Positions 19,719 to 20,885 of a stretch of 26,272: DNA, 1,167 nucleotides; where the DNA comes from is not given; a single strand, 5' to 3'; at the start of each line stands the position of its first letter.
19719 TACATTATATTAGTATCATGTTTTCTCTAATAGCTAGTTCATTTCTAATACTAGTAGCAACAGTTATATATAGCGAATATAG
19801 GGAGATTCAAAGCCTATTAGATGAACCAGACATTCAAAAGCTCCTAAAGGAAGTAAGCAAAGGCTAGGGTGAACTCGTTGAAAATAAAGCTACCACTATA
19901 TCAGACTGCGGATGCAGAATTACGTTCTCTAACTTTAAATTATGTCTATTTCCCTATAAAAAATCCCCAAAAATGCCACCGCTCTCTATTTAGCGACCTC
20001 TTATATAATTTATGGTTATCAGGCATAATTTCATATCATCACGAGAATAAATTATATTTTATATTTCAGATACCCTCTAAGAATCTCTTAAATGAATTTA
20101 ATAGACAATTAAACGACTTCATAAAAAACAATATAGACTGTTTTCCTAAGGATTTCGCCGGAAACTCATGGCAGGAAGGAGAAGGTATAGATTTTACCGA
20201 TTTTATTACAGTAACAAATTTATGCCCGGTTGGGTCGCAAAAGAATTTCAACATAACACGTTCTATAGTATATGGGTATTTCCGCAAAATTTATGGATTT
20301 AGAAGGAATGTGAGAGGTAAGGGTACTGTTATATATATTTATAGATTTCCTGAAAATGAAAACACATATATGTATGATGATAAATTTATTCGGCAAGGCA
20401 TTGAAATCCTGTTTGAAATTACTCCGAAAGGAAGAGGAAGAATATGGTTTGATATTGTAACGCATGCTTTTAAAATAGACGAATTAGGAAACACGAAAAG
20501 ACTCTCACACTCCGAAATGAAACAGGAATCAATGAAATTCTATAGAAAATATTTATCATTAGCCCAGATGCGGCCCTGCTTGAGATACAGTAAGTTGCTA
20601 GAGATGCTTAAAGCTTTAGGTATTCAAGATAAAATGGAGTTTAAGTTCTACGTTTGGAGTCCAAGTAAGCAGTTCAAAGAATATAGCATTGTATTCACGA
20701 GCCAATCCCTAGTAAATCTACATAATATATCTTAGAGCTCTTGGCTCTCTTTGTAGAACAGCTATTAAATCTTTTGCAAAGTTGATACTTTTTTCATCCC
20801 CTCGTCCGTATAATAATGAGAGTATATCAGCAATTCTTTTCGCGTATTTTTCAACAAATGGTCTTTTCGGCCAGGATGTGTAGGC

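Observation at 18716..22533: Dead short Argonaute facing a convergent, overlapping operon for a membrane-anchored protein and an N-L1-L2/APAZ-like partner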

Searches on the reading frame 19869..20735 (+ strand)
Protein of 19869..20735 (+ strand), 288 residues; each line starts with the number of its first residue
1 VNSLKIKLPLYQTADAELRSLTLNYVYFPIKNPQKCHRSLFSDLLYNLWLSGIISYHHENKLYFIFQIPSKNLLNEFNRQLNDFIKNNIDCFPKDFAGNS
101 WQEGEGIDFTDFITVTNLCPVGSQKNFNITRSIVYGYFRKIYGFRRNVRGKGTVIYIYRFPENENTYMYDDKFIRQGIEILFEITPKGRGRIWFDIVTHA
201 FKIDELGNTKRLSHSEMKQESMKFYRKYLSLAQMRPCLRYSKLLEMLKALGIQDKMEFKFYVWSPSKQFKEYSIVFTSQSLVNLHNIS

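Call 4: search_protein_families(library=pfam, proteins=[window:19869-20735:+], max_evalue=1)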
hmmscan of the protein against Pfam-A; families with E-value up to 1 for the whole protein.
window:19869-20735:+ (288 aa): 1 family
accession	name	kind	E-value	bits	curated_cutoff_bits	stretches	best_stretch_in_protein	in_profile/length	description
PF18273.6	T3RM_EcoP15I_C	-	0.06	14.1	25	0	47-102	24-82/97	Type III R-M EcoP15I C-terminal domain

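Call 5: search_protein_families(library=padloc, proteins=[window:19869-20735:+], max_evalue=1)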
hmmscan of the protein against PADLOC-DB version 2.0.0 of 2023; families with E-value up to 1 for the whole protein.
window:19869-20735:+ (288 aa): 1 family
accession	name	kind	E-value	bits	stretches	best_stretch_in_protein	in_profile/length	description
PDLC04483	PDC-M16B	-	0.62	6.6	1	203-270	48-119/537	-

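Call 7: search_solved_structures(query=window:19869-20735:+, max_evalue=10, show_alignments=2)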
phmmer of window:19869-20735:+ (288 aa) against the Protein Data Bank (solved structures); distinct sequences matched with E-value up to 10: 0.

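Call 18: find_homologous_proteins(query=window:19869-20735:+)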
Query window:19869-20735:+ (288 aa): 15 proteins with E <= 0.001 among 360 candidates.
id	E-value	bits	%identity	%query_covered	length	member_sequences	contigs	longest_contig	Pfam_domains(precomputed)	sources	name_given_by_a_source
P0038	2.7e-180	616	93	100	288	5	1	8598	-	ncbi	-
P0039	4.4e-159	546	86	96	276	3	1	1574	-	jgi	-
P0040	4.9e-133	461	71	96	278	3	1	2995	-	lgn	-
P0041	4.1e-118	412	66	95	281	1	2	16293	-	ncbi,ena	-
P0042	8.0e-117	408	83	75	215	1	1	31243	-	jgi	-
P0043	4.0e-116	405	66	95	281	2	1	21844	-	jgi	-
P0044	7.0e-109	382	61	95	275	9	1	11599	-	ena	-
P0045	1.2e-107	378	60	96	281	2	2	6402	-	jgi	-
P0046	3.1e-106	373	59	96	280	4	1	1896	-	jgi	-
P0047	6.9e-104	365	65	82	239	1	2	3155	-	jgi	jgi:hypothetical protein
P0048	4.7e-102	359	58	96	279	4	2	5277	-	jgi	-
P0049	7.0e-95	336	56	95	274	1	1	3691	-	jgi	-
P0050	2.4e-94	334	55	96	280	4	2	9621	-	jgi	-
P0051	1.5e-93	331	55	95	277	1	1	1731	-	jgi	-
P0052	4.2e-12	64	28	94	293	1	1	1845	-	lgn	-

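Call 29: search_solved_structures(query=A2, max_evalue=10, show_alignments=2)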
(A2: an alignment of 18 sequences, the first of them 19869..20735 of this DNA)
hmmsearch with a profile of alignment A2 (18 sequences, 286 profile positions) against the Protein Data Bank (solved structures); distinct sequences matched with E-value up to 10: 14.
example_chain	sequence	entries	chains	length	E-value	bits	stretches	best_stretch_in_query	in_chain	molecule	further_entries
6y8p_A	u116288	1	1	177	0.4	13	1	14-68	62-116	O6-alkylguanine-DNA alkyltransferase mutant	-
3kzz_A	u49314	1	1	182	0.42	12.9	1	14-68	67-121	SNAP-tag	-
3kzy_A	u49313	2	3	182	0.42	12.9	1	14-68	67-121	Methylated-DNA--protein-cysteine methyltransferase | SNAP-tag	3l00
7y51_A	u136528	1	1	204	0.48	12.7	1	24-69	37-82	Predicted xylanase/chitin deacetylase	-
8tk7_E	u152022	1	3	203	0.51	12.6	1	14-68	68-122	Methylated-DNA--protein-cysteine methyltransferase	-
10uw_A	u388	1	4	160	0.54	12.5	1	59-99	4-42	Cohesin domain number 1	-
9di0_A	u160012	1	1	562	0.86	11.9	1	15-68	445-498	Kinesin-like protein KIF18A, Methylated-DNA--protein-cysteine methyltransferase chimera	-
1qnt_A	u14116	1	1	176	2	10.7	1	12-66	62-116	METHYLATED-DNA--PROTEIN-CYSTEINE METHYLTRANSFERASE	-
8fdt_B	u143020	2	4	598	2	10.6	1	15-68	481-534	Platelet-activating factor acetylhydrolase IB subunit beta | Platelet-activating factor acetylhydrolase IB subunit beta,Platelet-activating factor acet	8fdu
1yfh_A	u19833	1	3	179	2.1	10.6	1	12-66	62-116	Methylated-DNA--protein-cysteine methyltransferase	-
1t38_A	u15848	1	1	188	2.3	10.5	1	12-66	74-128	Methylated-DNA--protein-cysteine methyltransferase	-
1t39_A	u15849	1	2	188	2.3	10.5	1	12-66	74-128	Methylated-DNA--protein-cysteine methyltransferase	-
1eh6_A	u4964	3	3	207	2.8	10.2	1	12-66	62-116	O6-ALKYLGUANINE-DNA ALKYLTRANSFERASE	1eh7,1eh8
28op_T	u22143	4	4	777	2.8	10.2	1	15-68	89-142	Methylated-DNA--protein-cysteine methyltransferase,Centromere protein T | Centromere protein T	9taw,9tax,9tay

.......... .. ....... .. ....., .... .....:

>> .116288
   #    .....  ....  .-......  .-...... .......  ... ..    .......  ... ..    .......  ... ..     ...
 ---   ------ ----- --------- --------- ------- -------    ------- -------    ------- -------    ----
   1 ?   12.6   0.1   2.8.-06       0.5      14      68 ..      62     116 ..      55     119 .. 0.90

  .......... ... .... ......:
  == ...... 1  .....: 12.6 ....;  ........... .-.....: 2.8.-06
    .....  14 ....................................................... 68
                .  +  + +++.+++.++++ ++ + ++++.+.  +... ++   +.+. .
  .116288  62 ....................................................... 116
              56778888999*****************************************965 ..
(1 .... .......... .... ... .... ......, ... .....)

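Call 44: predict_structure(alignment_id=A5)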
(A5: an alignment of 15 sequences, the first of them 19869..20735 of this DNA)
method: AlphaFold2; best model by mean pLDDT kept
length: 288 residues; sequences in the alignment: 15
mean_pLDDT: 83.5   pTM: 0.79
mean pLDDT of the five models: 83.5, 82.8, 66.5, 63.3, 60.6
residues with pLDDT >= 90: 110; 70-90: 138; 50-70: 27; < 50: 13
segments of 3 or more residues with pLDDT < 50: 281-288
pLDDT, mean of each block of 10 residues (from residue 1): 63 70 91 70 87 91 93 92 87 72 69 90 87 86 70 87 85 93 83 92 91 94 94 89 89 85 90 84 36
secondary structure, 60 per line:
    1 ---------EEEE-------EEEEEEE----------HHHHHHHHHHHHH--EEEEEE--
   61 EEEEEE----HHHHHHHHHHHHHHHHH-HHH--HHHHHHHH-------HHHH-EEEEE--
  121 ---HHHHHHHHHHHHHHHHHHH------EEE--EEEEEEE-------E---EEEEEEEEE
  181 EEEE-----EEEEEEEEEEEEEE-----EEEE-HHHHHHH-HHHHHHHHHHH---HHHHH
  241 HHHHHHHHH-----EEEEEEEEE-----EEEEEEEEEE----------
elements in order: E10-13 E21-27 H38-50 E53-58 E61-66 H71-87 H94-101 H109-112 E114-118 H124-142 E149-151 E154-160 E172-184 E190-203 E209-212 H214-220 H222-232 H236-249 E255-263 E269-278

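Call 47: fold_search(model_id=the predicted structure, library=pdb)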
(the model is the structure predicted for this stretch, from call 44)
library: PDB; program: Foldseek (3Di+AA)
matches with E <= 10: 1064; with E <= 0.001: 55
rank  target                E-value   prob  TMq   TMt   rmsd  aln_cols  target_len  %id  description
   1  8znj_B                5.6e-09  1.00  0.55  0.65   5.7       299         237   17  Cryo-EM structure of a short prokaryotic Argonaute system from archaeon Suldolobus islandicus (released 2025-02-19)
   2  8xih_B                3.1e-06  1.00  0.29  0.14  19.0       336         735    8  protein-DNA complex (released 2024-12-25)
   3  4n41_B                7.3e-06  1.00  0.35  0.17  20.8       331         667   10  Structure of Thermus thermophilus Argonaute bound to guide DNA and 15-mer target DNA (released 2014-01-15)
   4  5ux0_A                9.1e-06  1.00  0.41  0.21   9.4       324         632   10  X-ray crystal structure of Marinitoga piezophila Argonaute in complex with 5' OH guide RNA and target DNA (released 2017-05-03)
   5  8pvv_C                1.5e-05  1.00  0.45  0.54   6.4       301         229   10  Archaeoglobus fulgidus AfAgo complex with AfAgo-N protein (fAfAgo) bound with 30 nt RNA guide and 51 nt DNA target (released 2024-01-24)
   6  4n41_A                2.0e-05  1.00  0.31  0.15  21.0       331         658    8  Structure of Thermus thermophilus Argonaute bound to guide DNA and 15-mer target DNA (released 2014-01-15)
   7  4nca_B                2.6e-05  1.00  0.32  0.16  21.8       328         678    9  Structure of Thermus thermophilus Argonaute bound to guide DNA 19-mer and target DNA in the presence of Mg2+ (released 2014-01-15)
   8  5xpa_A                2.7e-05  1.00  0.32  0.16  21.0       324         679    9  Crystal structure of T. thermophilus Argonaute protein complexed with a bulge 9'U10' on the target strand (released 2018-04-18)
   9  7r8k                  2.9e-05  1.00  0.37  0.17  17.7       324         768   10  Crystal structure of Pseudooceanicola lipolyticus Argonaute (SeMet labeled protein) (released 2022-07-06)
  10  7r8i_A                2.9e-05  0.99  0.29  0.14  18.2       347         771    8  Crystal structure of Pseudooceanicola lipolyticus Argonaute bound to 5' OH guide DNA in the presence of Mg2+ (released 2022-11-09)
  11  5i4a_A                3.8e-05  1.00  0.41  0.21  12.9       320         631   11  X-ray crystal structure of Marinitoga piezophila Argonaute in complex with 5' OH guide RNA (released 2016-03-30)
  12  7r8f                  3.8e-05  1.00  0.34  0.15  17.4       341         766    9  Crystal structure of Pseudooceanicola lipolyticus Argonaute (released 2022-07-06)
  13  8old_C                4.1e-05  1.00  0.46  0.56   5.7       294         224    8  Crystal structure of Archaeoglobus fulgidus AfAgo-N protein representing N-L1-L2 domains (released 2024-01-24)
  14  7r8g_A                4.3e-05  0.99  0.28  0.13  18.4       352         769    7  Crystal structure of Pseudooceanicola lipolyticus Argonaute bound to 5' OH guide DNA (released 2022-07-06)
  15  3dlh_B                4.8e-05  0.99  0.29  0.15  20.9       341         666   10  Crystal structure of the guide-strand-containing Argonaute protein silencing complex (released 2008-09-02)
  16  8olj                  5.1e-05  1.00  0.41  0.49   8.5       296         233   10  Crystal structure of Archaeoglobus fulgidus AfAgo-N protein representing N-L1-L2 domains (released 2024-01-24)
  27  8old_B                1.1e-04  1.00  0.43  0.52   6.5       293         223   10  Crystal structure of Archaeoglobus fulgidus AfAgo-N protein representing N-L1-L2 domains (released 2024-01-24)
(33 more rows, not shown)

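Call 89: search_protein_families(library=ncbifam, proteins=[window:19869-20735:+], max_evalue=0.01)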
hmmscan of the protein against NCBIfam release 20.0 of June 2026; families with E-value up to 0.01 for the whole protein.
window:19869-20735:+ (288 aa): 0 families
